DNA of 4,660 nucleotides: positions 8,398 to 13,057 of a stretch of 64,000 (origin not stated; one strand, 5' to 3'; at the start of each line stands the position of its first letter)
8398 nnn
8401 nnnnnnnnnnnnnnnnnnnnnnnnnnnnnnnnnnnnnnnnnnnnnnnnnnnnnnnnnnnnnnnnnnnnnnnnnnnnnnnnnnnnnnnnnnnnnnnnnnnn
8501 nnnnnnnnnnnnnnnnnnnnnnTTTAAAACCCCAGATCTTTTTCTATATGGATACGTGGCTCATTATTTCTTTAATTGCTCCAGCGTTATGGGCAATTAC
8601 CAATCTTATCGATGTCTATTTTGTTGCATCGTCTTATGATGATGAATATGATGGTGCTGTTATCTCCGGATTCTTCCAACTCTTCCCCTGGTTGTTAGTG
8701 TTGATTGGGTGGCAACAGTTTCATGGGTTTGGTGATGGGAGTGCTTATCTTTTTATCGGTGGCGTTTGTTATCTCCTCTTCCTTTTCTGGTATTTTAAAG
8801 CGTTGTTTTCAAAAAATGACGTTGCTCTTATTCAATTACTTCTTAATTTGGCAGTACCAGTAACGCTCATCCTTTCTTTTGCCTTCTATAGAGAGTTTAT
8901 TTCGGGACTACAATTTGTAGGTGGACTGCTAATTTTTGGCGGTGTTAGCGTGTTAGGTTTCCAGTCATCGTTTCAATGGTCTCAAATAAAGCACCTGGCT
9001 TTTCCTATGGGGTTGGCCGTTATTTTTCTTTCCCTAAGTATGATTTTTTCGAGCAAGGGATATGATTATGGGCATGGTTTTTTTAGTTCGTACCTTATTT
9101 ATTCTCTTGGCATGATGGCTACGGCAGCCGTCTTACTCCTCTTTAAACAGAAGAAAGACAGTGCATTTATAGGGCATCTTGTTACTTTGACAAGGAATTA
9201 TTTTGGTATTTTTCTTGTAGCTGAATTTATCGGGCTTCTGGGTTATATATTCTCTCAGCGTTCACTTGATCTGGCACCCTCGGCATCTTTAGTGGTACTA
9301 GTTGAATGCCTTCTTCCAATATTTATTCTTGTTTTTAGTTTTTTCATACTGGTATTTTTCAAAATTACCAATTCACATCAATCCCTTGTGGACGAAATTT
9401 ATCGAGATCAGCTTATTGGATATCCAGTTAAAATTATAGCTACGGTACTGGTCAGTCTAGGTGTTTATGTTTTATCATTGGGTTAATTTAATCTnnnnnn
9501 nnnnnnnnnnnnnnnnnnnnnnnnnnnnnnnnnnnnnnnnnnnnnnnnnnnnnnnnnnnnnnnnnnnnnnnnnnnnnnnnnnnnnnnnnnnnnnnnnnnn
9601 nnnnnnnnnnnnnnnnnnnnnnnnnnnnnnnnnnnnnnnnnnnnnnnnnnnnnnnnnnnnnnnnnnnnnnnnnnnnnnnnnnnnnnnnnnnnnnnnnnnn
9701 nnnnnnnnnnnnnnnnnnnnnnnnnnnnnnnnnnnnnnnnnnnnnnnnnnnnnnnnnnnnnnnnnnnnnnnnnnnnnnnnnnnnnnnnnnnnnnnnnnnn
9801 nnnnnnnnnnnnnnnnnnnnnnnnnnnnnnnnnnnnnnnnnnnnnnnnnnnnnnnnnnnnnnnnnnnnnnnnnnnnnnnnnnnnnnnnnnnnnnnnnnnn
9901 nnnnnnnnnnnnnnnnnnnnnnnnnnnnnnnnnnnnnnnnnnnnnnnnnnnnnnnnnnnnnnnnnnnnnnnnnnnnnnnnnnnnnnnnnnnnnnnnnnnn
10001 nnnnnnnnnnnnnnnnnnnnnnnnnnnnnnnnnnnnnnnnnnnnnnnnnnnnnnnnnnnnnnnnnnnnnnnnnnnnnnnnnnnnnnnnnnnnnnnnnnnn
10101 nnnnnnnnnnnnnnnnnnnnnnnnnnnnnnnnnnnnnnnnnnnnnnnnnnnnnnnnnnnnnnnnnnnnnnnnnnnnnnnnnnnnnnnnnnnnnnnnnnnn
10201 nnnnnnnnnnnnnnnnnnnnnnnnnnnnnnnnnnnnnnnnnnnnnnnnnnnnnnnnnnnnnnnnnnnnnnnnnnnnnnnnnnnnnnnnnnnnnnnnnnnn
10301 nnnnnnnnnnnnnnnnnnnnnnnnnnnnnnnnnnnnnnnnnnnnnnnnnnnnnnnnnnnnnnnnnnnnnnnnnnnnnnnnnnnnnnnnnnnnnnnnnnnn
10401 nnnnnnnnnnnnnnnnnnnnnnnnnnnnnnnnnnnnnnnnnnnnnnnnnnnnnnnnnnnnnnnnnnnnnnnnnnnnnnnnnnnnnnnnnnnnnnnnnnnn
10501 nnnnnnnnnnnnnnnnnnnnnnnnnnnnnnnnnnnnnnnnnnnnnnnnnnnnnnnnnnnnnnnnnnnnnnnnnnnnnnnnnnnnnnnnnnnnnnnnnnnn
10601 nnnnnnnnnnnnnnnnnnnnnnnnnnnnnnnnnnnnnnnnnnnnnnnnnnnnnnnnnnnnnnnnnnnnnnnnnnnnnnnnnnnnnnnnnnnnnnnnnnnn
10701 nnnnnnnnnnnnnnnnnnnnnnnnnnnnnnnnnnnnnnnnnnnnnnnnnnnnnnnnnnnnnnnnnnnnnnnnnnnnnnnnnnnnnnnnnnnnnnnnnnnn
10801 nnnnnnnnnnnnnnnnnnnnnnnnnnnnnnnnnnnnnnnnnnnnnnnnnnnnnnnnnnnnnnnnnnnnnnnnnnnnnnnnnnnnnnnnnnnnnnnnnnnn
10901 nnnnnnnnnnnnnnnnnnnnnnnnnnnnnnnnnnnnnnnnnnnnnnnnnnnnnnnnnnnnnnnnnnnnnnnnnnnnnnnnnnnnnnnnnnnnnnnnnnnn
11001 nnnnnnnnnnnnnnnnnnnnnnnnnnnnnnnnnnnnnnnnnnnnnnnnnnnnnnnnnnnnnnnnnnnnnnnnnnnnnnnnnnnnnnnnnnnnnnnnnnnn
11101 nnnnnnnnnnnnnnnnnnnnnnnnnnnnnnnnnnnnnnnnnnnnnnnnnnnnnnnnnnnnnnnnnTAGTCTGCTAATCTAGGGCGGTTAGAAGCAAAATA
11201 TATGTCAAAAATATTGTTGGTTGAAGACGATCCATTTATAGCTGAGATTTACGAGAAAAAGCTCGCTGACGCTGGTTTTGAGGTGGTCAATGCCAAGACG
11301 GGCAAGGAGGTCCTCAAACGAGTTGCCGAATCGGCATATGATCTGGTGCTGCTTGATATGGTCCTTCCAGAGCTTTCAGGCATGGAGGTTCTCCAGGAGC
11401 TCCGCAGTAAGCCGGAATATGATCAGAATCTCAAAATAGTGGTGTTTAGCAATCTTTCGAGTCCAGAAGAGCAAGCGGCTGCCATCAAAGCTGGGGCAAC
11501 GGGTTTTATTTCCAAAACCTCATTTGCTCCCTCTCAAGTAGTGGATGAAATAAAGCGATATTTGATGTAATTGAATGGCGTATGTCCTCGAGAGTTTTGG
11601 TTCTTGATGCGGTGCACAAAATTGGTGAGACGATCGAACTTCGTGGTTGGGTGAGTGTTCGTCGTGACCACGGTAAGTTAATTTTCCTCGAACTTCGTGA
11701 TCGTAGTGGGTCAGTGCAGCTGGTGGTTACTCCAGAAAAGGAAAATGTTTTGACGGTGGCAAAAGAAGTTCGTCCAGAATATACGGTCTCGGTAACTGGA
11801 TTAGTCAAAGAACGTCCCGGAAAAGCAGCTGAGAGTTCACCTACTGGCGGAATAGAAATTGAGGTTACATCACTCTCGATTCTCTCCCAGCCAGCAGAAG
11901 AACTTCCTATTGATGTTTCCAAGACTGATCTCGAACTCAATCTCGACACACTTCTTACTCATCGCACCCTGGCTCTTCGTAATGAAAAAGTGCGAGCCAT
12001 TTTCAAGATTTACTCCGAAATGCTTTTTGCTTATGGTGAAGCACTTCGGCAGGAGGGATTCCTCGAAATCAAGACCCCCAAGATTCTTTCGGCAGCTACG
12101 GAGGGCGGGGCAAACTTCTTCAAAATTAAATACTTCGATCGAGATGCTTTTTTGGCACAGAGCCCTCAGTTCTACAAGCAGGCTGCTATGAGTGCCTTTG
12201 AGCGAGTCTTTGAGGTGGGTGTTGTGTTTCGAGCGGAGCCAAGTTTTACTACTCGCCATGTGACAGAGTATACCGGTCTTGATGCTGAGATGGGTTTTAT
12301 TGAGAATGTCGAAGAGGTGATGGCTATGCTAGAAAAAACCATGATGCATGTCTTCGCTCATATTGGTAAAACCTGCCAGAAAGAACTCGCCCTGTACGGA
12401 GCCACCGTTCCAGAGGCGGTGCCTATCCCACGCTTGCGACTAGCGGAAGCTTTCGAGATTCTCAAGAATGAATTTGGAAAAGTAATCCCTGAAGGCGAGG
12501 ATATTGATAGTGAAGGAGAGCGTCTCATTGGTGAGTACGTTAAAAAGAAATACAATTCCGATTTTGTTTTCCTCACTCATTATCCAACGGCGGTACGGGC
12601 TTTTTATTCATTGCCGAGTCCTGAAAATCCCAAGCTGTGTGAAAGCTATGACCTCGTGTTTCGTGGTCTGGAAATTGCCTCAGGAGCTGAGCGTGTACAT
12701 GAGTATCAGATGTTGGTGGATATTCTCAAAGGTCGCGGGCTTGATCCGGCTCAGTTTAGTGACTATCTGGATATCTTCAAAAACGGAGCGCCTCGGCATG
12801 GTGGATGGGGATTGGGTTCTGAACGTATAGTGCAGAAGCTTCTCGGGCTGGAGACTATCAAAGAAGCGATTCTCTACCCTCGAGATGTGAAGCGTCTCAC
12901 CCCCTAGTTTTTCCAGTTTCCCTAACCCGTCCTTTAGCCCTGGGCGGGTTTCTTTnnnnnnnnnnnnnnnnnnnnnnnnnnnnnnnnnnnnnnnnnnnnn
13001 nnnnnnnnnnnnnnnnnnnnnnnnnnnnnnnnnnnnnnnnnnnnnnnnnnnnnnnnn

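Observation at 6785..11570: Cys/Asp/Glu/Thr-rich small membrane protein followed by a PurD-like ATP-grasp ligase, a 10-TM protein and a two-component system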

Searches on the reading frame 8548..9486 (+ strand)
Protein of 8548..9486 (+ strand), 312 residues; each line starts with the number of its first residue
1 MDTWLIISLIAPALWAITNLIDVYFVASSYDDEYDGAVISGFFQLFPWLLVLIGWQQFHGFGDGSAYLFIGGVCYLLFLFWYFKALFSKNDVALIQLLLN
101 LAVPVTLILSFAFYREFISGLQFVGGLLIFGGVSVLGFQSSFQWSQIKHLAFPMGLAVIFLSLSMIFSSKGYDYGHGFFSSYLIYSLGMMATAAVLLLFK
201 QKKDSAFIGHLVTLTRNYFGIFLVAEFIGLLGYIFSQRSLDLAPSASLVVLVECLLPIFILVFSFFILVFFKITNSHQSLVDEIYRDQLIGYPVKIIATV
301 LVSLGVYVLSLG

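Call 3: search_protein_families(library=pfam, proteins=[window:8548-9486:+], max_evalue=0.01)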
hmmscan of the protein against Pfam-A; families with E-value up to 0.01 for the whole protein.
window:8548-9486:+ (312 aa): 1 family
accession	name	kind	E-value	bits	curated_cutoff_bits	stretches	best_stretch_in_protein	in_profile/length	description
PF00892.27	EamA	-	0.00021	22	28.2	1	6-136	5-133/135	EamA-like transporter family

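Call 4: search_protein_families(library=ncbifam, proteins=[window:8548-9486:+], max_evalue=0.01)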
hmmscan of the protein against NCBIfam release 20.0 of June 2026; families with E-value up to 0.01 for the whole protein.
window:8548-9486:+ (312 aa): 1 family
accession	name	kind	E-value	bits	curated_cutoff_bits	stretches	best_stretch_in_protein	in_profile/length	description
TIGR00950.1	2A78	equivalog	0.00071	19.1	230.2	1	64-133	195-263/264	carboxylate/amino acid/amine transporter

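Call 34: search_solved_structures(query=A2, max_evalue=1)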
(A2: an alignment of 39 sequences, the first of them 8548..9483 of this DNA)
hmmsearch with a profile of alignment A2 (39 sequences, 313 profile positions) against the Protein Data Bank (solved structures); distinct sequences matched with E-value up to 1: 9.
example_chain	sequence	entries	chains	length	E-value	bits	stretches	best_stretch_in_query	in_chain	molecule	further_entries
5i20_A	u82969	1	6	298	0.00011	24.9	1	68-198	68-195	Uncharacterized protein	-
2i68_A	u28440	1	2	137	0.00037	23.2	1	57-151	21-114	Protein emrE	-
8uoz_B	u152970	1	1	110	0.0025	20.4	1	50-140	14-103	SMR family multidrug efflux protein EmrE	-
3b5d_A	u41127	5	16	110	0.0025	20.4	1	57-140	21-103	Multidrug transporter emrE | SMR family multidrug efflux protein EmrE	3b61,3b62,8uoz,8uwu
7mgx_A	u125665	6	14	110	0.0031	20.1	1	66-140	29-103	Multidrug transporter EmrE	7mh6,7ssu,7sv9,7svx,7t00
7jk8_A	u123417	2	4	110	0.0052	19.4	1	66-140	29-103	Multidrug SMR transporter | Multidrug transporter EmrE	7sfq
9z6n_A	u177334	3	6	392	0.007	19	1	90-144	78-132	Magnesium transporter NIPA2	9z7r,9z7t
8uwu_A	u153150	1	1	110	0.0075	18.9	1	67-140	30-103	SMR family multidrug efflux protein EmrE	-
9z7s_B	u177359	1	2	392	0.0077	18.8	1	92-144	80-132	Magnesium transporter NIPA2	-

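Call 37: search_protein_families(library=pfam, alignment_id=A2, max_evalue=0.01)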
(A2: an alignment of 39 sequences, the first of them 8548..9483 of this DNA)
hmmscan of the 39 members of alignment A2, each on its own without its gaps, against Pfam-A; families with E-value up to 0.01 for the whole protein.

A. member 1, window:8548-9483:+ (312 aa): 1 family
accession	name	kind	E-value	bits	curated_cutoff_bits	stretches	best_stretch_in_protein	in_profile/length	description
PF00892.27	EamA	-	0.00021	22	28.2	1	6-136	5-133/135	EamA-like transporter family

B. families by the number of members that match (of 39 scanned): 9 families
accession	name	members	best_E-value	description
PF00892.27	EamA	36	5.4e-17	EamA-like transporter family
PF08627.16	CRT-like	3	1.2e-06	CRT-like, chloroquine-resistance transporter-like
PF04142.21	Nuc_sug_transp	2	6.3e-05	Nucleotide-sugar transporter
PF03151.22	TPT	2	9.4e-05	Triose-phosphate Transporter family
PF06800.18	Sugar_transport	2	0.00054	Sugar transport protein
PF06027.18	SLC35F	2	0.00091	Solute carrier family 35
PF07937.16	DUF1686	2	0.0012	Protein of unknown function (DUF1686)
PF10639.15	TMEM234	2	0.0021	Putative transmembrane family 234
PF08449.17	UAA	1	0.00064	UAA transporter family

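Call 66: search_protein_families(library=phrogs, proteins=[window:8548-9483:+], max_evalue=0.001)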
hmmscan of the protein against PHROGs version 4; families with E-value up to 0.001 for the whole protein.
window:8548-9483:+ (312 aa): 0 families

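Call 79: search_protein_families(library=ncbifam, alignment_id=A2, max_evalue=0.01)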
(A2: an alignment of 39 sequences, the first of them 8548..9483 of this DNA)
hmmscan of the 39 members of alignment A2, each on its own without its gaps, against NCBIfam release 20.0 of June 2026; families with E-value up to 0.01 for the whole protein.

A. member 1, window:8548-9483:+ (312 aa): 1 family
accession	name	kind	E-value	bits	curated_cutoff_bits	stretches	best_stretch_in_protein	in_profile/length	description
TIGR00950.1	2A78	equivalog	0.00071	19.1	230.2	1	64-133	195-263/264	carboxylate/amino acid/amine transporter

B. families by the number of members that match (of 39 scanned): 14 families
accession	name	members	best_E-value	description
TIGR00950.1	2A78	15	2.4e-10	carboxylate/amino acid/amine transporter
TIGR03340.1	phn_DUF6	11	2e-07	phosphonate utilization associated putative membrane protein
NF033137.0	SMR_qac_int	4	0.00032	Qac family quaternary ammonium compound efflux SMR transporter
NF000067.2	SMR_qac_FL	2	6.3e-05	quaternary ammonium compound efflux SMR transporter QacL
NF007087.1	PRK09541.1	2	0.00023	EmrE family multidrug efflux SMR transporter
NF000278.1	SMR_qac_G2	2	0.00062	quaternary ammonium compound efflux SMR transporter QacG2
NF008432.0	PRK11272.1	2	0.0014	drug/metabolite exporter YedA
NF051482.1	EbrB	2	0.0065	SMR family multidrug efflux transporter EbrB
NF050091.1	ArAmAcExpYddG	1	0.00047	aromatic amino acid exporter YddG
NF000277.1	qac_SMR_G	1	0.001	quaternary ammonium compound efflux SMR transporter QacG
NF000148.1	SMR_qac_pB8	1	0.0012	Qac-pB8 family quaternary ammonium compound efflux SMR transporter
TIGR00688.1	rarD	1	0.0012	EamA family transporter RarD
TIGR00817.1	tpt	1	0.0041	Tpt phosphate/phosphoenolpyruvate translocator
TIGR04391.1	CcmD_alt_fam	1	0.0073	CcmD family protein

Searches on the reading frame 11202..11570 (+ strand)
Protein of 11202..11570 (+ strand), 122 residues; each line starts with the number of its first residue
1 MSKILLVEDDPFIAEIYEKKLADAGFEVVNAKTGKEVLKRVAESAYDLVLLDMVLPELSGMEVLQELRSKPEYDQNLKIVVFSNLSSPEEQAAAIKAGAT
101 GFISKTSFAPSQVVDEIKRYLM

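Call 3: search_protein_families(library=pfam, proteins=[window:11202-11570:+], max_evalue=0.01)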
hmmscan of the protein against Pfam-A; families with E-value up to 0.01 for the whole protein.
window:11202-11570:+ (122 aa): 1 family
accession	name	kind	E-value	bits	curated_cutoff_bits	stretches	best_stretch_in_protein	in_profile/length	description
PF00072.30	Response_reg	-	1.8e-24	86.5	30.2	1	4-116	1-109/111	Response regulator receiver domain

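Call 4: search_protein_families(library=ncbifam, proteins=[window:11202-11570:+], max_evalue=0.01)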
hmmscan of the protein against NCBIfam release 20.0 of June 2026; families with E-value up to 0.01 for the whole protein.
window:11202-11570:+ (122 aa): 103 families (the best 25 are shown)
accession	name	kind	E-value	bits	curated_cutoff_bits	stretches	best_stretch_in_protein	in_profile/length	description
TIGR02154.1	PhoB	equivalog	5.2e-19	68.4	296.2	1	2-119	3-118/226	phosphate regulon transcriptional regulator PhoB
NF007135.0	PRK09581.1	equivalog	1.4e-17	63.6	474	1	2-105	3-105/457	PleD family two-component system response regulator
NF041866.1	EpsW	equivalog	3.2e-17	62.4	200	1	2-118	6-122/131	exopolysaccharide biosynthesis response regulator EpsW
NF045944.1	ResRegRpaBCyano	equivalog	2.5e-16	59.7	330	1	5-118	1-109/229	response regulator transcription factor RpaB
NF012227.0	AdeR_RR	equivalog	3.4e-16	59.4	340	1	3-118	13-123/239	efflux system response regulator transcription factor AdeR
NF040534.1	resp_reg_YycF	equivalog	5.4e-16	58.6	340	1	3-117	2-111/231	response regulator YycF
NF000402.1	vanR-B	exception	5.6e-16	58.6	480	1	3-106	4-103/219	vancomycin resistance response regulator transcription factor VanR-B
TIGR02956.1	TMAO_torS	equivalog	9.6e-16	57.1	676.5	1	3-106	703-806/967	TMAO reductase system sensor histidine kinase/response regulator TorS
NF011874.0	PRK15347.1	equivalog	9.7e-16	57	852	1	3-105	692-795/921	two component system sensor kinase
NF040689.1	MtrAB_MtrA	equivalog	1.4e-15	57.2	300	1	4-119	1-111/219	MtrAB system response regulator MtrA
NF045991.1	RespRegCtrARhodob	equivalog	2.9e-15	56.6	350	1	3-117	2-112/224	response regulator transcription factor CtrA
NF046022.1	RespRegCpdRBruc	equivalog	5.1e-15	55.5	180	1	1-93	1-90/120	cell cycle two-component system response regulator CpdR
NF053854.1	RespRegPhoBBctds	equivalog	1e-14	54.4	270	1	4-117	1-111/225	two-component system response regulator PhoB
NF038297.2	hybrid_HK_HrmK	equivalog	2.4e-14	52.9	725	1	2-105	491-593/607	hybrid histidine kinase/response regulator HrmK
NF041946.1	LuxO_transreg_Vib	equivalog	3.8e-14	52.3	800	1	6-107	1-99/463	quorum-sensing sigma-54 dependent transcriptional regulator LuxO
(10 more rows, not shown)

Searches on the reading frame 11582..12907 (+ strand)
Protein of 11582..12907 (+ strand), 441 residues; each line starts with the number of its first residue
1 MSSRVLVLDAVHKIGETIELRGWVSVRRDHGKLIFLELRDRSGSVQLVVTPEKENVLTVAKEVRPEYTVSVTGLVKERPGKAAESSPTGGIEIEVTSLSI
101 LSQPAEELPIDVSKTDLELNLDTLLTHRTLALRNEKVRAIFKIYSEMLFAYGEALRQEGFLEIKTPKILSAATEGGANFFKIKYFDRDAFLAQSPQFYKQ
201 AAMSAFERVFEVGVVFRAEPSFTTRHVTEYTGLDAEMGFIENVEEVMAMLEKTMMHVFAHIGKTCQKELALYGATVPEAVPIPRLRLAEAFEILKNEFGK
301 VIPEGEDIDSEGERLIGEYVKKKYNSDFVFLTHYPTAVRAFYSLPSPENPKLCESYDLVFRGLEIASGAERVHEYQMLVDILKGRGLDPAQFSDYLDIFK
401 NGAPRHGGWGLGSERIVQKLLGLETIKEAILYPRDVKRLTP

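Call 3: search_protein_families(library=pfam, proteins=[window:11582-12907:+], max_evalue=0.01)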
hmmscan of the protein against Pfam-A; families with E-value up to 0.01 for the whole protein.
window:11582-12907:+ (441 aa): 2 families
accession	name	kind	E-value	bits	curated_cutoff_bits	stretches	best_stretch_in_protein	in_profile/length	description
PF00152.25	tRNA-synt_2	-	8.1e-80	268.6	25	1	122-435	3-307/308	tRNA synthetases class II (D, K and N)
PF01336.31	tRNA_anti-codon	-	7.8e-17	61.4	27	1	20-101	3-75/75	OB-fold nucleic acid binding domain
